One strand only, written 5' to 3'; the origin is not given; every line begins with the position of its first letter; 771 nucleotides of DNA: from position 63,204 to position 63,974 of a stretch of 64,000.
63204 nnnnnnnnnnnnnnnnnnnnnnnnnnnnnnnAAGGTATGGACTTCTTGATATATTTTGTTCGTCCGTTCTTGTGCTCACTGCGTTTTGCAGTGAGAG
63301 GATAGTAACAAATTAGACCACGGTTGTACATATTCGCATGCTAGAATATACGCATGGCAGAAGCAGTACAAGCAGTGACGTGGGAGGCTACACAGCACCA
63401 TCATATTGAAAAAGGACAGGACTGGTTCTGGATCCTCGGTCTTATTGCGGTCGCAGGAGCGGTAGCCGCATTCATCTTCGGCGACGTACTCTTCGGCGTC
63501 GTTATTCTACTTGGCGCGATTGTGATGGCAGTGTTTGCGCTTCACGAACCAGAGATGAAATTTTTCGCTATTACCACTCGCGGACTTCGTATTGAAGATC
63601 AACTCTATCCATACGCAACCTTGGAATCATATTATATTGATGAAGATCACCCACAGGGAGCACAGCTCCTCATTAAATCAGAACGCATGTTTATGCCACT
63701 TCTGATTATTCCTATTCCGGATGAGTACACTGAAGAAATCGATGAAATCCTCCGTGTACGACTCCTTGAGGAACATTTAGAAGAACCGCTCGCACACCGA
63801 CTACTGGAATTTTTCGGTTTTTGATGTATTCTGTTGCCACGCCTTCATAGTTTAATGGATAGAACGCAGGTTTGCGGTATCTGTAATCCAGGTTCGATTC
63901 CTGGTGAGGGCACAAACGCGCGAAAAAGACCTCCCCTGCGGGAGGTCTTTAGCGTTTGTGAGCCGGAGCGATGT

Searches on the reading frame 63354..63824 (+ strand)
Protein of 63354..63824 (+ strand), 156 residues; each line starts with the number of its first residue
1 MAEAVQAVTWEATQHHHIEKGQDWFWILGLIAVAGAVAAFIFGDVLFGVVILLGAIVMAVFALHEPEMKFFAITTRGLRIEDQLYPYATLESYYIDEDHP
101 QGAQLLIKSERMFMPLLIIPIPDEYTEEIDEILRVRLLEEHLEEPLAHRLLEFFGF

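Call 55: find_encoding_contigs(protein=window:63354-63824:+, flank=10000, max_places=1)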
Protein window:63354-63824:+ (156 aa): 11 contigs read that carry it; 1 place shown.
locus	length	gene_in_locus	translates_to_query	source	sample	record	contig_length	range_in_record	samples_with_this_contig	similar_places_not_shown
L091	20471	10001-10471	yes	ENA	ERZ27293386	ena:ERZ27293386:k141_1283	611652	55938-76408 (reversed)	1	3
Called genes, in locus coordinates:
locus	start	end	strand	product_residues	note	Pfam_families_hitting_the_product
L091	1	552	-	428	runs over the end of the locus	PF08245:Mur_ligase_M, PF02875:Mur_ligase_C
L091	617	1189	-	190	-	PF01330:RuvA_N, PF14520:HHH_5, PF07499:RuvA_C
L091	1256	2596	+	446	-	-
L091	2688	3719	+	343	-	-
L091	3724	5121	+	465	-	-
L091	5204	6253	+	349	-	-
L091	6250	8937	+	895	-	PF07705:CARDB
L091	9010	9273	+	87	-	PF01649:Ribosomal_S20p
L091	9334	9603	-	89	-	-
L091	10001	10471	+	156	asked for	PF18923:DUF5673 (faint)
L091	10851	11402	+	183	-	PF00578:AhpC-TSA, PF08534:Redoxin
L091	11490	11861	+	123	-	PF03652:RuvX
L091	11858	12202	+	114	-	PF01588:tRNA_bind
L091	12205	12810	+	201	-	PF09335:VTT_dom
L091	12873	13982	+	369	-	PF11104:PilM_2, PF06723:MreB_Mbl (faint)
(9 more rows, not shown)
